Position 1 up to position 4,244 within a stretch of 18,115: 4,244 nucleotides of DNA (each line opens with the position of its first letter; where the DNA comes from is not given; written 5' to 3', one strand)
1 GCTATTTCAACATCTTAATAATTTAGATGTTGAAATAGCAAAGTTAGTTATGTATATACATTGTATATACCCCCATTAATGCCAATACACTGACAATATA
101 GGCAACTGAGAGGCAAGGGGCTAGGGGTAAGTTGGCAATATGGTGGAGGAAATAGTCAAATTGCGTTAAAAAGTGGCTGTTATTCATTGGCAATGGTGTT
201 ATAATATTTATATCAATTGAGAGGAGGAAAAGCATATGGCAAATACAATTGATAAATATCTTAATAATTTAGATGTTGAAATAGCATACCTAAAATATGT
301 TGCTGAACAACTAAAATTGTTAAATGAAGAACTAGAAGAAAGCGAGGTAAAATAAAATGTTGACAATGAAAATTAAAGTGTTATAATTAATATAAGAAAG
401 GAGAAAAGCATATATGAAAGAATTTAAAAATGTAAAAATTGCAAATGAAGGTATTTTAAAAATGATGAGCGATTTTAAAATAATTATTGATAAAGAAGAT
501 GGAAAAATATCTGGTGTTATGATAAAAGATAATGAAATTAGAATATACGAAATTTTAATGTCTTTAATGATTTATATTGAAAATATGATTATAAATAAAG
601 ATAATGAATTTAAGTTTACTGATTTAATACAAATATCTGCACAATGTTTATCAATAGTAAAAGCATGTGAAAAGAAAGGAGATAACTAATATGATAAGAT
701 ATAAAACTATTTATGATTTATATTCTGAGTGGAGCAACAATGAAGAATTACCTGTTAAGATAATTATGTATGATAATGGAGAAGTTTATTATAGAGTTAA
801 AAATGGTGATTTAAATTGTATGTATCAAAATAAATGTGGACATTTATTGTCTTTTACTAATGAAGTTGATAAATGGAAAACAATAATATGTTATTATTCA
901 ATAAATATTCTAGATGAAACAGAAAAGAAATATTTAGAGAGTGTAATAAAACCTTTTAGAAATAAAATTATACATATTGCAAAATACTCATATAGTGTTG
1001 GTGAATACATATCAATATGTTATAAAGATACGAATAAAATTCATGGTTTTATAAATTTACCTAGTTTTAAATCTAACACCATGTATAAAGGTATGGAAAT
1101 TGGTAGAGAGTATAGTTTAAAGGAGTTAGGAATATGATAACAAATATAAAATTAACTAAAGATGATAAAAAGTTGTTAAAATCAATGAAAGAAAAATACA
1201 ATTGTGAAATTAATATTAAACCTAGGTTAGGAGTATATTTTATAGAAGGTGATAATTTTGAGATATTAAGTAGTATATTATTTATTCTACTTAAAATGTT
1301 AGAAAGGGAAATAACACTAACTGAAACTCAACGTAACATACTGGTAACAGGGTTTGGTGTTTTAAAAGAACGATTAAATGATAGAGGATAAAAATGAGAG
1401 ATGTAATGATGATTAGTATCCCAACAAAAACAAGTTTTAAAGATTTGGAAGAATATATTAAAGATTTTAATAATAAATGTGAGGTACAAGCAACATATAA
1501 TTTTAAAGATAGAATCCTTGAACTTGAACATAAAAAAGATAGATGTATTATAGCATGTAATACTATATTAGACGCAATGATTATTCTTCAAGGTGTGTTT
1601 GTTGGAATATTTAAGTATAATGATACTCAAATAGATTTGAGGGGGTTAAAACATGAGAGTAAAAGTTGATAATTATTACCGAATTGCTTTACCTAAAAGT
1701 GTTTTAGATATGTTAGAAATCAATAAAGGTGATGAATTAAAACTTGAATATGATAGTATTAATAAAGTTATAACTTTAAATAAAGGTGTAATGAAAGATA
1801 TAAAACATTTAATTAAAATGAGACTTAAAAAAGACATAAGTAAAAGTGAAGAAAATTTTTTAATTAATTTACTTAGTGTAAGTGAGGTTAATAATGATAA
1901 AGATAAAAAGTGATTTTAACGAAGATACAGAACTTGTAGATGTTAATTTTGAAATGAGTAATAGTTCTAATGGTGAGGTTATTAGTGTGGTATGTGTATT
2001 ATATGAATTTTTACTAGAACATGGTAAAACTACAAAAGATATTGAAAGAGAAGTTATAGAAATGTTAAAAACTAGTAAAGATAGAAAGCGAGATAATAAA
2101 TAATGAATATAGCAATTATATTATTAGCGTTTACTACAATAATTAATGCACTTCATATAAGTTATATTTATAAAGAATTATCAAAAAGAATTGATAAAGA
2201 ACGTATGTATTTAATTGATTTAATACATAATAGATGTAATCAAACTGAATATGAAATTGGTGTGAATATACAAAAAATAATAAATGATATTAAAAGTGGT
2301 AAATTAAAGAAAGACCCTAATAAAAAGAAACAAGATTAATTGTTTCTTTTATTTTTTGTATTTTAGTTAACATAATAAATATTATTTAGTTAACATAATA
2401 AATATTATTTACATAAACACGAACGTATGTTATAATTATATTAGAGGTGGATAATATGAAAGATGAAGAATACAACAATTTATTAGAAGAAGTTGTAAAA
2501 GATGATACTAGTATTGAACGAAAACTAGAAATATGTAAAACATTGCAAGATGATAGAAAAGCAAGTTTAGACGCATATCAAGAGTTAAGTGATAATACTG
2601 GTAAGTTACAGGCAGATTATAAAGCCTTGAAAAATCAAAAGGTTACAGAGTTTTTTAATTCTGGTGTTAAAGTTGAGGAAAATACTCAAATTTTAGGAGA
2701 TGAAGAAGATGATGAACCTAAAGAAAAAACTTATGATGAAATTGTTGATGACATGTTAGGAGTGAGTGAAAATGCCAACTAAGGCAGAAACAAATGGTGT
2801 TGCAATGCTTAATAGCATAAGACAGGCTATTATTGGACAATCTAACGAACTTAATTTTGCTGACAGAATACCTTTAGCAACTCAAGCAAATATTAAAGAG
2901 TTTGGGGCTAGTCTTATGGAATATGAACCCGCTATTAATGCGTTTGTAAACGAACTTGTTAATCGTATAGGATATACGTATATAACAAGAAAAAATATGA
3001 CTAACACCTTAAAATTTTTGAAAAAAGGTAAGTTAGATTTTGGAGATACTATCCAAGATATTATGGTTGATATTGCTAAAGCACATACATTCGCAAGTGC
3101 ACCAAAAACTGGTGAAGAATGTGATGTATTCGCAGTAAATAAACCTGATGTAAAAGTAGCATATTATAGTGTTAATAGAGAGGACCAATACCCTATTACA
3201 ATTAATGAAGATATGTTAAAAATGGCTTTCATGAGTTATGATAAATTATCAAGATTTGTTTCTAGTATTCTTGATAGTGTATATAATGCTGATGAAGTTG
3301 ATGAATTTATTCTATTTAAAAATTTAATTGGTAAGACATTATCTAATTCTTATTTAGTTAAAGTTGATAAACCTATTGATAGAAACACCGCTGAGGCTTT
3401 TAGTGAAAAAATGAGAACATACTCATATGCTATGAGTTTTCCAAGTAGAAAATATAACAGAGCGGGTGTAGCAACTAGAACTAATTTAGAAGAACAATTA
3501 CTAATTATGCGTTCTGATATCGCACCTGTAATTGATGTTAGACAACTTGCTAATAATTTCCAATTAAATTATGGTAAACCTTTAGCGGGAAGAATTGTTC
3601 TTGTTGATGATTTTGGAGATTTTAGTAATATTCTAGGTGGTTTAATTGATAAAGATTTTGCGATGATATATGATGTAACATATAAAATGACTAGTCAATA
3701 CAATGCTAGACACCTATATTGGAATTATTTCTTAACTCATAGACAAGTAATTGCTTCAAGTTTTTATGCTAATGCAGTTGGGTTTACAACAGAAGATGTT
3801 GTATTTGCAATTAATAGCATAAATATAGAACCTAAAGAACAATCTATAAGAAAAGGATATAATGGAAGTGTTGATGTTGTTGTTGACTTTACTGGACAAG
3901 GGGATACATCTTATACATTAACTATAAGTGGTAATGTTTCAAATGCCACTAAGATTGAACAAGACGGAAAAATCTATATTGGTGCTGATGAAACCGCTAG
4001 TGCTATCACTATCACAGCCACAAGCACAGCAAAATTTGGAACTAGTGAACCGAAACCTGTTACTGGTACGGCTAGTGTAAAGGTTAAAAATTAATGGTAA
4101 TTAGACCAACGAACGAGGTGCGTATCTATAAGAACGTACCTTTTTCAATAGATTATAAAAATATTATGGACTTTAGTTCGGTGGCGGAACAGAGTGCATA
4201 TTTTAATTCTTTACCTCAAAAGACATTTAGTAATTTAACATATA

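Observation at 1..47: Genome ends are a perfect 39-nt hairpin palindrome and lack the terminal base reiteration expected for protein priming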

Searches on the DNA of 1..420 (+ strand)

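Call 76: search_dna_similar(query=window:1-420:+, collection=phages, mode=distant, max_rows=10, max_evalue=0.01)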
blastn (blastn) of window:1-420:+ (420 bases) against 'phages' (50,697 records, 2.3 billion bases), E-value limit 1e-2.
Records with a match: 13; places in all: 13; records where one place covers at least 80% of the query: 0.
Best place of each record, by identity: 90-95% 6; 80-90% 6; 60-80% 1.
By first word of the organism name: Vibrio 6; Leuconostoc 3; Staphylococcus 3; Streptococcus 1.
By host as written in the record: Vibrio cholerae 4; Staphylococcus sp. 3; Leuconostoc pseudomesenteroides 2; Vibrio cholerae 1051 2; - 1; Streptococcus thermophilus 1.
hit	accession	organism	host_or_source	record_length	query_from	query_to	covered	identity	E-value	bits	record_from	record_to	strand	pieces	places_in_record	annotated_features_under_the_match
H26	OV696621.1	Leuconostoc phage Diderot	French washed-rind cheese surface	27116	354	418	15%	81.4%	2e-6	60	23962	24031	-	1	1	Hypothetical protein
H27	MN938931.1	Streptococcus phage D4446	Streptococcus thermophilus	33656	350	407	14%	78.1%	8e-4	50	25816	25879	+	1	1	none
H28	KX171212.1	Staphylococcus phage vB_SscM-1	Staphylococcus sp.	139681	354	404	12%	80.7%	1e-2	46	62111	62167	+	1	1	hypothetical protein | ribosome_binding_site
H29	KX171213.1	Staphylococcus phage vB_SscM-2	Staphylococcus sp.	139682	354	404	12%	80.7%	1e-2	46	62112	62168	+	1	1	hypothetical protein | ribosome_binding_site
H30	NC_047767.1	Staphylococcus phage vB_SscM-1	Staphylococcus sp.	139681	354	404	12%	80.7%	1e-2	46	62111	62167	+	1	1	hypothetical protein | ribosome_binding_site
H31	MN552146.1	Leuconostoc phage P965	Leuconostoc pseudomesenteroides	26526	354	403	12%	81.8%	1e-2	46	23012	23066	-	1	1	none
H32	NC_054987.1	Leuconostoc phage P965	Leuconostoc pseudomesenteroides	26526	354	403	12%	81.8%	1e-2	46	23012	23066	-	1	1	none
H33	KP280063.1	Vibrio phage phi 3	Vibrio cholerae 1051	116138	197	228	8%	93.8%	8e-4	50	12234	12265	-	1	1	none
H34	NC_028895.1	Vibrio phage phi 3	Vibrio cholerae 1051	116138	197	228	8%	93.8%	8e-4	50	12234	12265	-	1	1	none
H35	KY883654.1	Vibrio phage JSF10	Vibrio cholerae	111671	197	227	7%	93.5%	3e-3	48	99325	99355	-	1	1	none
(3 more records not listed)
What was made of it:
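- Tried and rejected: Distant blastn of 1-420 gave only promoter-like noise (call 76).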

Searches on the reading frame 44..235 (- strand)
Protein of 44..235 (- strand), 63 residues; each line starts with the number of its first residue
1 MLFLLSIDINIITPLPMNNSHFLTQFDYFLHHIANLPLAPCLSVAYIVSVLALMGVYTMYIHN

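Call 26: find_encoding_contigs(protein=window:44-235:-, flank=10000, max_places=10)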
Protein window:44-235:- (63 aa): no gene with exactly this product is on record in the collection.

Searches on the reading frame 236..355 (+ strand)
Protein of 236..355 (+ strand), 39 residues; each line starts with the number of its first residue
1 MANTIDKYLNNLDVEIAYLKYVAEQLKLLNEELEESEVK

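Call 12: find_encoding_contigs(protein=window:236-355:+, flank=10000, max_places=10)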
Protein window:236-355:+ (39 aa): 4 contigs read that carry it; 2 places shown.
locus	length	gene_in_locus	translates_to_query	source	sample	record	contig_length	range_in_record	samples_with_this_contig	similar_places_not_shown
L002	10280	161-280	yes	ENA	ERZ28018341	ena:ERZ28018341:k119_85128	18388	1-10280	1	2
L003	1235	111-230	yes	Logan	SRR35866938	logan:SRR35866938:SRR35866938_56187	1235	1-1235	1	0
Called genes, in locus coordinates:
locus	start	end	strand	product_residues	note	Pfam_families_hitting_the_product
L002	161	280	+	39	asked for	-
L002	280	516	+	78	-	-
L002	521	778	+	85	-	-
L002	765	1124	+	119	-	-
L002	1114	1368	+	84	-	-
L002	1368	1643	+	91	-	-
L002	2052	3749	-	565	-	PF03175:DNA_pol_B_2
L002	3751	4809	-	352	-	-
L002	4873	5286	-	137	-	PF17427:Phi29_Phage_SSB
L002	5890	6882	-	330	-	PF05894:Podovirus_Gp16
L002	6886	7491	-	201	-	-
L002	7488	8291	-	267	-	-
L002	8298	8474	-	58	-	-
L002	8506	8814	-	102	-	-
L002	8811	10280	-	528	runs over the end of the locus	-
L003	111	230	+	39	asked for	-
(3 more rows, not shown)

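Call 56: search_protein_families(library=phrogs, proteins=[window:236-355:+], max_evalue=0.01)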
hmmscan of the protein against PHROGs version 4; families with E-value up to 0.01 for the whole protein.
window:236-355:+ (39 aa): 0 families

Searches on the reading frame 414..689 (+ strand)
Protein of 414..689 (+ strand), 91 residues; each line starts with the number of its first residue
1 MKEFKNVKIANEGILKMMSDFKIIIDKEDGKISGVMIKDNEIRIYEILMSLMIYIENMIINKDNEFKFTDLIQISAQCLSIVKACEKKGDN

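Call 17: find_encoding_contigs(protein=window:414-689:+, flank=10000, max_places=10)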
Protein window:414-689:+ (91 aa): 3 contigs read that carry it; 1 place shown.
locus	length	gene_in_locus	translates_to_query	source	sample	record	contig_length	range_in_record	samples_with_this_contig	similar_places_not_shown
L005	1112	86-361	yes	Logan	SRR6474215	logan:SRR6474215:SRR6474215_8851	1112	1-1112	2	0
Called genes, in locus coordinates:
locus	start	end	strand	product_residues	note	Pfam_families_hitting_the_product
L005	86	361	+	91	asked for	-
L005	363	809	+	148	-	-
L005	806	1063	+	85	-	-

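Call 56: search_protein_families(library=phrogs, proteins=[window:414-689:+], max_evalue=0.01)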
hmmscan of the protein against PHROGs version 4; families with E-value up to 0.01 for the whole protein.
window:414-689:+ (91 aa): 0 families

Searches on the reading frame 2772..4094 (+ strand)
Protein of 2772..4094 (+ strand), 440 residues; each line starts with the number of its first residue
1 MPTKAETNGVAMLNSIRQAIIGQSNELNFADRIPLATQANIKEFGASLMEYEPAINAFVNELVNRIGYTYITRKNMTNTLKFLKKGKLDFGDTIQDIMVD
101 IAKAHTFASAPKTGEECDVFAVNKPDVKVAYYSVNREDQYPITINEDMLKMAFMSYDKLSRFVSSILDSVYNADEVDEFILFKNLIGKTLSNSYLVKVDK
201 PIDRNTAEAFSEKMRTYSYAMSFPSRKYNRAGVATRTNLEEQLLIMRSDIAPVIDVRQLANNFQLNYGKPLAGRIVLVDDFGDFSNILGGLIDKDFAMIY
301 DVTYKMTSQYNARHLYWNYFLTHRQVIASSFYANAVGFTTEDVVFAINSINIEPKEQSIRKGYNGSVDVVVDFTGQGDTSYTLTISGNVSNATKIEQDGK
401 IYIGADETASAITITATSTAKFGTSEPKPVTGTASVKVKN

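Call 32: find_encoding_contigs(protein=window:2772-4094:+, flank=10000, max_places=10)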
Protein window:2772-4094:+ (440 aa): 3 contigs read that carry it; 1 place shown.
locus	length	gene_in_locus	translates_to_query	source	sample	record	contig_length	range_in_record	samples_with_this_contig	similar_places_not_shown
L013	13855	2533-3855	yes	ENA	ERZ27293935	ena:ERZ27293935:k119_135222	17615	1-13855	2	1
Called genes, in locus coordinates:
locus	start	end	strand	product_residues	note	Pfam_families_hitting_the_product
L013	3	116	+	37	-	?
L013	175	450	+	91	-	-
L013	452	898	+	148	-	-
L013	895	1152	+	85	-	-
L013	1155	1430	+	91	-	-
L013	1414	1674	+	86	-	PF04014:MazE_antitoxin (weak)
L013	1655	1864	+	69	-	-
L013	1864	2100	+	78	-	-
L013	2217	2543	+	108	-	-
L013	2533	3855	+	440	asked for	PF25622:Phi29_MCP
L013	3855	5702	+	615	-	PF16838:Caud_tail_N, PF20934:phi29_gp9_C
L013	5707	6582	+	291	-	PF05352:Phage_connector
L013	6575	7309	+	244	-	-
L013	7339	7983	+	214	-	-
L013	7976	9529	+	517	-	-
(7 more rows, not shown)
